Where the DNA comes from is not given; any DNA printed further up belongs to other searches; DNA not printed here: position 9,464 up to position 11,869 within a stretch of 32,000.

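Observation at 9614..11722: Complete PglB/STT3-type N-oligosaccharyltransferase with no glycan-assembly genes nearby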

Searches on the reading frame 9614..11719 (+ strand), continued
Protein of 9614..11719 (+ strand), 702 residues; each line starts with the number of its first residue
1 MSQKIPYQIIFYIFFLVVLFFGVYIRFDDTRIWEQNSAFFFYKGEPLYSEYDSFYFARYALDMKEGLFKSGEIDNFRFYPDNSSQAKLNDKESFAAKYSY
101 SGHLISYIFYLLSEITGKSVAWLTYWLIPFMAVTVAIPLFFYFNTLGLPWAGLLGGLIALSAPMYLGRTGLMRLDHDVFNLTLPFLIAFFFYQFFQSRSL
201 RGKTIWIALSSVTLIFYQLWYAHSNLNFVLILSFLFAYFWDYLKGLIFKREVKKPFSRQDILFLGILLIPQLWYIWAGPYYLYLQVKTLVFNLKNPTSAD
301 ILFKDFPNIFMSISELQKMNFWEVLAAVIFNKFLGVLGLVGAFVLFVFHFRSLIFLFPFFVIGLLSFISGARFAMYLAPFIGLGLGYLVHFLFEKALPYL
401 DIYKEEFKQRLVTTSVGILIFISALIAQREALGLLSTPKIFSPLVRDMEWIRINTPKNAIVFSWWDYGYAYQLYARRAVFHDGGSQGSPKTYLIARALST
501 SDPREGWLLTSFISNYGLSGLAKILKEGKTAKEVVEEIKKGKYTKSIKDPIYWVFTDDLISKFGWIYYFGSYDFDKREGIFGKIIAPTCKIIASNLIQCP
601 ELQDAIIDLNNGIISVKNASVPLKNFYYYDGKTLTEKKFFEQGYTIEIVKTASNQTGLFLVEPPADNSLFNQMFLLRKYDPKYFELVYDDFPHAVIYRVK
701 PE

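Call 10: find_homologous_proteins(query=window:9614-11719:+, max_evalue=0.001)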
Query window:9614-11719:+ (702 aa): 143 proteins with E <= 0.001 among 8000 candidates; the best 120 are listed.
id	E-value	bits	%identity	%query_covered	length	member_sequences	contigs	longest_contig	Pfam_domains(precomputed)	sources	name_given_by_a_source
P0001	0.0e+0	1572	99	100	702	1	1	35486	PF02516.21,PF21436.3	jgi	jgi:dolichyl-diphosphooligosaccharide--protein glycosyltransferase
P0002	0.0e+0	1571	99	100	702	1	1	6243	PF02516.21,PF21436.3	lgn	-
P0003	0.0e+0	1569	99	100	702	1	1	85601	PF02516.21,PF21436.3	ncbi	-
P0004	0.0e+0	1429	99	91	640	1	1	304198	PF02516.21,PF21436.3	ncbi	-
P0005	0.0e+0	1338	80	100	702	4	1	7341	PF02516.21,PF21436.3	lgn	-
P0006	0.0e+0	1165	70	99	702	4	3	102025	PF02516.21,PF21436.3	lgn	-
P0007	0.0e+0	1148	69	99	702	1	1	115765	PF02516.21,PF21436.3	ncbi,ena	-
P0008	0.0e+0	1145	71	97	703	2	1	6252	PF02516.21,PF21436.3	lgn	-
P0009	0.0e+0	1130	69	99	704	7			PF02516.21,PF21436.3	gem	-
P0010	0.0e+0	1126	69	99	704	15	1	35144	PF02516.21,PF21436.3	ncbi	ncbi:MAG: STT3 domain-containing protein [Caldimicrobium thiodismutans]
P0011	0.0e+0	1125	69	100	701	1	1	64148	PF02516.21,PF21436.3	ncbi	-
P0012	0.0e+0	1124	67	100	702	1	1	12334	PF02516.21,PF21436.3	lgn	-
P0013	0.0e+0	1094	67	99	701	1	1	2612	PF02516.21,PF21436.3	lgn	-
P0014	0.0e+0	1055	64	99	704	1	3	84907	PF02516.21,PF21436.3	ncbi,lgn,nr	ncbi:MAG: dolichyl-diphosphooligosaccharide--protein glycosyltransferase subunit STT3 [Caldimicrobiu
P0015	0.0e+0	1054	63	99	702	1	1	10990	PF02516.21,PF21436.3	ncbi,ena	-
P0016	0.0e+0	1053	63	100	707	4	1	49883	PF02516.21,PF21436.3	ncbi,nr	ncbi:MAG: STT3 domain-containing protein [Caldimicrobium sp.]|nr:dolichyl-diphosphooligosaccharide--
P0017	0.0e+0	1040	65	99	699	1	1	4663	PF02516.21,PF21436.3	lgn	-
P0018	0.0e+0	1027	64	97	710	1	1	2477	PF02516.21,PF21436.3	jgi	-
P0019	0.0e+0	1025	63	99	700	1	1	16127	PF02516.21,PF21436.3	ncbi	ncbi:MAG: STT3 domain-containing protein [Caldimicrobium sp.]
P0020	1.0e-293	995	60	99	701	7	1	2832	PF02516.21,PF21436.3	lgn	-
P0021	2.2e-293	994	61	99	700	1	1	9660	PF02516.21,PF21436.3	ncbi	ncbi:MAG: STT3 domain-containing protein [Caldimicrobium sp.]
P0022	2.8e-293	993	60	99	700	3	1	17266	PF02516.21,PF21436.3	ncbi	ncbi:MAG: STT3 domain-containing protein [Caldimicrobium sp.]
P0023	7.5e-290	982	61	99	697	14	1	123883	PF02516.21,PF21436.3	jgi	-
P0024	4.6e-289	979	61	99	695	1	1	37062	PF02516.21,PF21436.3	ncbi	-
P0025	4.6e-289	979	61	99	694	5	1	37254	PF02516.21,PF21436.3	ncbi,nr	ncbi:MAG: hypothetical protein GU354_06620 [Caldimicrobium sp.]|nr:hypothetical protein [Caldimicrob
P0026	1.3e-288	978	59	100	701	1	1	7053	PF02516.21,PF21436.3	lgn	-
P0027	2.0e-288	977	61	99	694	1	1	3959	PF02516.21,PF21436.3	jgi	jgi:undecaprenyl-diphosphooligosaccharide--protein glycosyltransferase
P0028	2.3e-286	970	61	97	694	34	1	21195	PF02516.21,PF21436.3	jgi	-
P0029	1.3e-282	958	60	97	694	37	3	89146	PF02516.21,PF21436.3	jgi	jgi:undecaprenyl-diphosphooligosaccharide--protein glycosyltransferase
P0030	2.3e-282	957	60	97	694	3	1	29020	PF02516.21,PF21436.3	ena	-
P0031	1.4e-274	931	59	97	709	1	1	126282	PF02516.21,PF21436.3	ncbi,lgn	-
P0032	3.2e-270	917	58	99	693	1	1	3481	PF02516.21,PF21436.3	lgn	-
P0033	1.2e-267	909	58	99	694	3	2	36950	PF02516.21,PF21436.3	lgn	-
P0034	2.3e-265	901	58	97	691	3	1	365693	PF02516.21,PF21436.3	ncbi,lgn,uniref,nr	ncbi:STT3 domain-containing protein [Thermodesulfobacterium hydrogeniphilum]|uniref:STT3 domain-cont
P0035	5.0e-262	890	57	97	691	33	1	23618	PF02516.21,PF21436.3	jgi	-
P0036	4.7e-260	883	56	99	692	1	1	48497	PF02516.21,PF21436.3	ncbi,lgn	-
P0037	4.5e-259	880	56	98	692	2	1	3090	PF02516.21,PF21436.3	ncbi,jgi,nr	ncbi:MAG: hypothetical protein DRP29_07855 [Thermodesulfobacteriota bacterium]|nr:MAG: hypothetical 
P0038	4.6e-258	877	54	99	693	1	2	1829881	PF02516.21,PF21436.3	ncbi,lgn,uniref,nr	ncbi:hypothetical protein F1847_04440 [Thermodesulfobacterium sp. TA1]|uniref:STT3 domain-containing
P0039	1.5e-256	872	56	99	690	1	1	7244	PF02516.21,PF21436.3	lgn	-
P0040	3.1e-256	871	56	97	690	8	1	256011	PF02516.21,PF21436.3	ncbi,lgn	-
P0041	8.3e-256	869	56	98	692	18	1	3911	PF02516.21,PF21436.3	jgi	-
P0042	1.3e-255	869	56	99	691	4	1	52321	PF02516.21,PF21436.3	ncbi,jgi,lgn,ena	-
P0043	3.5e-254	864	56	99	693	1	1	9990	PF02516.21,PF21436.3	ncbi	-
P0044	3.7e-254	864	55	99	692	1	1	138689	PF02516.21,PF21436.3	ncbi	-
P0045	1.4e-251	855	56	98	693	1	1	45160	PF02516.21,PF21436.3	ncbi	-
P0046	4.2e-251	854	54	99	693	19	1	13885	PF02516.21,PF21436.3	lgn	-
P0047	8.6e-251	853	55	98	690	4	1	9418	PF02516.21,PF21436.3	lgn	-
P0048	1.3e-250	852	56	98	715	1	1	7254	PF02516.21,PF21436.3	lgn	-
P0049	1.5e-250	852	54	99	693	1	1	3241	PF02516.21,PF21436.3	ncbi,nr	ncbi:MAG: dolichyl-diphosphooligosaccharide--protein glycosyltransferase subunit STT3 [Candidatus Om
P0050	5.6e-248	844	53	100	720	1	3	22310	PF02516.21,PF21436.3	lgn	-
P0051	3.7e-247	841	54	99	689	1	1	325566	PF02516.21,PF21436.3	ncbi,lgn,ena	-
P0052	2.4e-246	838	69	75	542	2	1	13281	PF02516.21,PF21436.3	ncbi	ncbi:MAG: STT3 domain-containing protein, partial [Caldimicrobium sp.]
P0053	1.2e-243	829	54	97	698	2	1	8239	PF02516.21,PF21436.3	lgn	-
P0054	3.8e-242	824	54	99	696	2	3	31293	PF02516.21,PF21436.3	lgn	-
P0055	1.4e-235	802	53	98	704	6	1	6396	PF02516.21,PF21436.3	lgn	-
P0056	3.3e-232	791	52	97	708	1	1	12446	PF02516.21,PF21436.3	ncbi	ncbi:MAG: STT3 domain-containing protein [Aquificaceae bacterium]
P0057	8.9e-231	787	50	99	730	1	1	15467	PF02516.21,PF21436.3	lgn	-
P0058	5.6e-228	777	52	97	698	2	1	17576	PF02516.21,PF21436.3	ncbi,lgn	ncbi:MAG: STT3 domain-containing protein [Aquificaceae bacterium]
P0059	2.8e-226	772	50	98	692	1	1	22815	PF02516.21,PF21436.3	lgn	-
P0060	5.9e-219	748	49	97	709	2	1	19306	PF02516.21,PF21436.3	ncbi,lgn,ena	-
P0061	1.3e-217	743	48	99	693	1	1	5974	PF02516.21,PF21436.3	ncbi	-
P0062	9.6e-206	704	48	100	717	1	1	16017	PF02516.21,PF21436.3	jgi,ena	-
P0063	1.8e-202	693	47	97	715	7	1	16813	PF02516.21,PF21436.3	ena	-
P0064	3.8e-202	692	67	65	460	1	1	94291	PF02516.21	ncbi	-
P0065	8.6e-202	691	47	98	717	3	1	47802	PF02516.21,PF21436.3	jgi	-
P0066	1.7e-200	687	47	100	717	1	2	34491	PF02516.21,PF21436.3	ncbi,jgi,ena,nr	ncbi:MAG: hypothetical protein GXO57_08950 [Thermodesulfobacteria bacterium]|nr:hypothetical protein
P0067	1.1e-194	667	62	69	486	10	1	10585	PF02516.21,PF21436.3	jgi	jgi:undecaprenyl-diphosphooligosaccharide--protein glycosyltransferase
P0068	5.9e-188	645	45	98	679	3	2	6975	PF02516.21,PF21436.3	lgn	-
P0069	9.3e-183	628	44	100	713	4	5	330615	PF02516.21,PF21436.3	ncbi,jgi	ncbi:MAG: STT3 domain-containing protein [Thermosulfidibacteraceae bacterium]|jgi:dolichyl-diphospho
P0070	1.2e-160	555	62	60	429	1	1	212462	PF02516.21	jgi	jgi:dolichyl-diphosphooligosaccharide--protein glycosyltransferase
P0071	2.2e-142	494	39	97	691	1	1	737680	PF02516.21,PF21436.3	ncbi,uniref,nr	ncbi:STT3 domain-containing protein [Thermosulfurimonas sp. F29]|uniref:STT3 domain-containing prote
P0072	5.6e-140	487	39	98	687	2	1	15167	PF02516.21,PF21436.3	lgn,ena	-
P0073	2.5e-138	481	40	98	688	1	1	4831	PF02516.21,PF21436.3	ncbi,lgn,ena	-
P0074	4.9e-137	477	39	99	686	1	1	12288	PF02516.21,PF21436.3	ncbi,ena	-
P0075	8.9e-126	440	37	100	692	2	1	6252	PF02516.21,PF21436.3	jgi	-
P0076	1.9e-124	435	37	97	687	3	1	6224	PF02516.21,PF21436.3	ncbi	-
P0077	2.2e-124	435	36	99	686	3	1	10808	PF02516.21,PF21436.3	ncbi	-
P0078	1.8e-123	432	36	97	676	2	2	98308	PF02516.21,PF21436.3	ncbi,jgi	-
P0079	4.8e-122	427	37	98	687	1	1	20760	PF02516.21,PF21436.3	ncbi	ncbi:MAG: STT3 domain-containing protein [Desulfurobacteriaceae bacterium]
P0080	6.0e-122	427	35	97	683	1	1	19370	PF02516.21,PF21436.3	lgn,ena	-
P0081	5.5e-120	420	35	97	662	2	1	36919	PF02516.21,PF21436.3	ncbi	-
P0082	1.9e-114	402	37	97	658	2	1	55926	PF02516.21,PF21436.3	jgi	-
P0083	8.3e-114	400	34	100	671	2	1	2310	PF02516.21,PF21436.3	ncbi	-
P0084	2.9e-108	382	34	100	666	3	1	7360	PF02516.21,PF21436.3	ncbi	-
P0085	8.1e-108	380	33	99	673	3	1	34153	PF02516.21,PF21436.3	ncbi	-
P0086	1.5e-107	379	34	97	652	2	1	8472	PF02516.21,PF21436.3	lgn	-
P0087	6.6e-107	377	34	98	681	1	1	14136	PF02516.21,PF21436.3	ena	-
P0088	3.1e-104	368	34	99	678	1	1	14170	PF02516.21,PF21436.3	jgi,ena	-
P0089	1.1e-102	363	34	99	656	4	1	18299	PF02516.21,PF21436.3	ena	-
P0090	1.5e-96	343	33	98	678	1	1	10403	PF02516.21,PF21436.3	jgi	jgi:dolichyl-diphosphooligosaccharide--protein glycosyltransferase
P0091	2.2e-96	342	33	97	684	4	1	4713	PF02516.21,PF21436.3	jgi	-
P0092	7.8e-94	334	34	94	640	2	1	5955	PF02516.21,PF21436.3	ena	-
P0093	1.3e-92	330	34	97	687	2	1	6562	PF02516.21,PF21436.3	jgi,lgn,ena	-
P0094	4.1e-92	328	33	97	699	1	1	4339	PF02516.21,PF21436.3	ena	-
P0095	6.6e-92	328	33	100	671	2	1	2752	PF02516.21,PF21436.3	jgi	-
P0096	3.1e-91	325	32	98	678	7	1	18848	PF02516.21,PF21436.3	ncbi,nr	ncbi:MAG: hypothetical protein GXN97_04725 [Aquificae bacterium]|nr:hypothetical protein [Aquificota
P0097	4.2e-88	315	35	93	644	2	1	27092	PF02516.21,PF21436.3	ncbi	-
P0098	2.0e-87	313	36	73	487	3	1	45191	PF21436.3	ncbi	-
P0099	9.1e-86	307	33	98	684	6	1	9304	PF21436.3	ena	-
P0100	2.4e-82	296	34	97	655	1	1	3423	PF02516.21,PF21436.3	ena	-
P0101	2.8e-81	292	31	98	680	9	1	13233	PF02516.21,PF21436.3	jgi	-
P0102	5.3e-75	272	29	99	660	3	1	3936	PF02516.21,PF21436.3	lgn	-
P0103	1.2e-70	257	28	99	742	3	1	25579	PF02516.21,PF21436.3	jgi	jgi:dolichyl-diphosphooligosaccharide--protein glycosyltransferase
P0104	1.3e-67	247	28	98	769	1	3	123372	PF02516.21,PF21436.3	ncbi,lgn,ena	-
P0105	4.8e-64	236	27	99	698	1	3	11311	PF02516.21,PF21436.3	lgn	-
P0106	5.8e-64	235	26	98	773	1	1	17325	PF02516.21,PF21436.3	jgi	-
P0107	7.8e-64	235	31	42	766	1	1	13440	PF02516.21,PF21436.3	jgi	-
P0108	6.5e-63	232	33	39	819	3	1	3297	PF02516.21,PF21436.3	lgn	-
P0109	7.1e-63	232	29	98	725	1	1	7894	PF02516.21,PF21436.3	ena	-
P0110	3.6e-62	229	29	98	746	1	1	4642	PF02516.21,PF21436.3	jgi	jgi:undecaprenyl-diphosphooligosaccharide--protein glycosyltransferase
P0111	6.6e-62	228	29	98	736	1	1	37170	PF02516.21,PF21436.3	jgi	jgi:undecaprenyl-diphosphooligosaccharide---protein glycotransferase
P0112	7.0e-62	228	32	39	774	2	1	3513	PF02516.21,PF21436.3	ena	-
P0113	1.0e-60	225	32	39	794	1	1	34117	PF02516.21,PF21436.3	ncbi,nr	ncbi:hypothetical protein OAK48_00225 [Deltaproteobacteria bacterium]|nr:hypothetical protein [Delta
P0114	2.4e-59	220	27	98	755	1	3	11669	PF02516.21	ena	-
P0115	3.5e-58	216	34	39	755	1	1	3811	PF02516.21,PF21436.3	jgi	-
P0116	1.6e-57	214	26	98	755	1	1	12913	PF02516.21,PF21436.3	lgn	-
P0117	3.2e-57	213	30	39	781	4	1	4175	PF02516.21,PF21436.3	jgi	-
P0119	2.6e-56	210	27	95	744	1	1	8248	PF02516.21,PF21436.3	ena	-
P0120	6.8e-55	205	32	39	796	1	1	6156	PF02516.21,PF21436.3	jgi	jgi:hypothetical protein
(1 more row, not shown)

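Call 11: find_related_loci(query=window:9614-11719:+, collection=genome_contigs, flank=10000)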
Query window:9614-11719:+ (702 aa) in genome_contigs; peptide patterns used: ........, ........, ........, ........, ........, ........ (x = any residue, [..] = any of these).
172 stretches matched a pattern; 7 encode a relative of the query (tblastn E <= 1e-3); 7 distinct loci.
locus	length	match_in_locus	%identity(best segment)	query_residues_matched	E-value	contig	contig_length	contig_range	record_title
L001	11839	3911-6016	79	1-702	0e+0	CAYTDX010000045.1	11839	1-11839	MAG TPA_asm: uncultured Caldimicrobium sp. isolate binchicken_co71_66 genome assembly, contig: NODE_2403_length_11839_co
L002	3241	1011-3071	54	8-700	0e+0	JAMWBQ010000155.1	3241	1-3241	MAG: Candidatus Omnitrophota bacterium isolate DG_1_4.bins.113.Tibet NODE_37673_length_3241_cov_1.026654, whole genome s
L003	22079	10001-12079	53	10-700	0e+0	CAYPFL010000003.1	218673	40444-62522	MAG TPA_asm: uncultured Thermodesulfatator sp. isolate SRP141552_co1_239 genome assembly, contig: NODE_12_length_218673_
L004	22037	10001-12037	52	21-700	0e+0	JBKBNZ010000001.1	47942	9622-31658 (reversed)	MAG: Aquificaceae bacterium isolate 21H_022.bin.22 NODE_600_length_47942_cov_432.820121, whole genome shotgun sequence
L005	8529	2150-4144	45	24-702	0e+0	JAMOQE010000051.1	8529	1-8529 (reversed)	MAG: Thermodesulfatator sp. isolate 4559-240_metabat2_scaf2bin.056 4559-240_scaffold_4681_c1, whole genome shotgun seque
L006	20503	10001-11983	29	8-700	8e-76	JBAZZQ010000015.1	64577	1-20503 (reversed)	MAG: Phycisphaerae bacterium isolate SO_2017_GW3_2 scaffold_406_c1_OW296A_2017, whole genome shotgun sequence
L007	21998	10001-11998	27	26-699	7e-61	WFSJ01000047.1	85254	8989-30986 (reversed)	MAG: Acidobacteria bacterium isolate S016_38 k151_65720, whole genome shotgun sequence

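Call 13: find_encoding_contigs(protein=P0004, flank=10000, max_places=2)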
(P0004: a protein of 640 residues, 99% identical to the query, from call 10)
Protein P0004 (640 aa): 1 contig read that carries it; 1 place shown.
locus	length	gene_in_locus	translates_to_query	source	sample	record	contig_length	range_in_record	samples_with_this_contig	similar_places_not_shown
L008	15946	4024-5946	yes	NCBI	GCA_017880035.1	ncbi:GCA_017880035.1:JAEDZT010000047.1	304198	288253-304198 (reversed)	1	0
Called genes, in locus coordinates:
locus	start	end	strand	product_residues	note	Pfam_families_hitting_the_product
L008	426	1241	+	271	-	PF01012:ETF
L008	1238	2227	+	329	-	PF01012:ETF, PF00766:ETF_alpha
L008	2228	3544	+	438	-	PF00890:FAD_binding_2 (weak), PF01266:DAO, PF01494:FAD_binding_3, PF01946:Thi4, PF07992:Pyr_redox_2, PF12831:FAD_oxidored, PF13450:NAD_binding_8, PF26311:ETF-QO_FixC_C, +2 more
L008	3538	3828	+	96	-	PF05187:Fer4_ETF_QO, PF13237:Fer4_10 (weak), PF13247:Fer4_11 (weak), PF13187:Fer4_9 (weak)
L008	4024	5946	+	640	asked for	PF02516:STT3, PF21436:STT3-PglB_core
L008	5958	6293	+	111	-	PF07883:Cupin_2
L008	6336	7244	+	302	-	PF00696:AA_kinase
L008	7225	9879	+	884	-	PF00133:tRNA-synt_1, PF01406:tRNA-synt_1e (faint), PF09334:tRNA-synt_1g, PF13603:tRNA-synt_1_2, PF09334:tRNA-synt_1g, PF08264:Anticodon_1, PF10458:Val_tRNA-synt_C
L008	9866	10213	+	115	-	PF07238:PilZ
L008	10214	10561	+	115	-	PF07238:PilZ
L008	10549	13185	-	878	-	PF02463:SMC_N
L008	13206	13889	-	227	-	PF02463:SMC_N, PF13175:AAA_15, PF13304:AAA_21, PF13476:AAA_23, PF13555:AAA_29 (weak)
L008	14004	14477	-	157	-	-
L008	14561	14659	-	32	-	-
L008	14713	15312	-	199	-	PF06745:ATPase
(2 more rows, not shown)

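Call 14: find_encoding_contigs(protein=P0038, flank=10000, max_places=2)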
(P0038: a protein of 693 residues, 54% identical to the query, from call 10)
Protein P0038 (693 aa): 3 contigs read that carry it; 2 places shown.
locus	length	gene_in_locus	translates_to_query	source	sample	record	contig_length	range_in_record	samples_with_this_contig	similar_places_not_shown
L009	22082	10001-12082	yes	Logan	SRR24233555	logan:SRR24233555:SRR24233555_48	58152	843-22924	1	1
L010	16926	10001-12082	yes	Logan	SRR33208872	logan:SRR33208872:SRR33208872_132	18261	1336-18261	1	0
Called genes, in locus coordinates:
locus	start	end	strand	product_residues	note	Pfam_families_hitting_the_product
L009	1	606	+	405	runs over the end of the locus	PF01595:CNNM, PF00571:CBS (faint), PF03471:CorC_HlyC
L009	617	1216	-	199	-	-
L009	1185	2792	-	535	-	PF25062:ARM_TT21_N (faint), PF14559:TPR_19, PF23914:TPR_CcmH_CycH (weak), PF14559:TPR_19 (weak), PF12895:ANAPC3 (weak), PF14559:TPR_19 (weak), PF23914:TPR_CcmH_CycH, PF13424:TPR_12 (weak), +18 more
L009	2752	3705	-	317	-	PF00140:Sigma70_r1_2, PF04542:Sigma70_r2, PF04539:Sigma70_r3, PF16509:KORA (faint), PF04545:Sigma70_r4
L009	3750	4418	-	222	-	PF13353:Fer4_12 (weak), PF04055:Radical_SAM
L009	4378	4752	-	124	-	PF01242:PTPS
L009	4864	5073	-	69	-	PF20068:Amphi-Trp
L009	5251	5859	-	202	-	PF01206:TusA, PF02635:DsrE (weak)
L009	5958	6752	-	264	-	PF01075:Glyco_transf_9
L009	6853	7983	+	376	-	PF01041:DegT_DnrJ_EryC1, PF00155:Aminotran_1_2 (weak)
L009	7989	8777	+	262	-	PF01261:AP_endonuc_2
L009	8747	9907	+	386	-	PF01464:SLT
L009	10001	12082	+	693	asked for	PF02516:STT3, PF21436:STT3-PglB_core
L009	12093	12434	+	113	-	PF07883:Cupin_2, PF02311:AraC_binding (weak)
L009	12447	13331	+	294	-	PF00696:AA_kinase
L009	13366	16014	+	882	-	PF00133:tRNA-synt_1, PF01406:tRNA-synt_1e (faint), PF09334:tRNA-synt_1g, PF13603:tRNA-synt_1_2, PF09334:tRNA-synt_1g (weak), PF08264:Anticodon_1, PF10458:Val_tRNA-synt_C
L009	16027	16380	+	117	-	PF07238:PilZ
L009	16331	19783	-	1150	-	PF02463:SMC_N, PF13175:AAA_15, PF13304:AAA_21 (weak), PF13555:AAA_29 (weak), PF13304:AAA_21 (weak)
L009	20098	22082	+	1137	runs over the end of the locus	PF17757:UvrB_inter, PF02559:CarD_TRCF_RID, PF00270:DEAD, PF04851:ResIII, PF00271:Helicase_C, PF03461:TRCF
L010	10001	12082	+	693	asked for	PF02516:STT3, PF21436:STT3-PglB_core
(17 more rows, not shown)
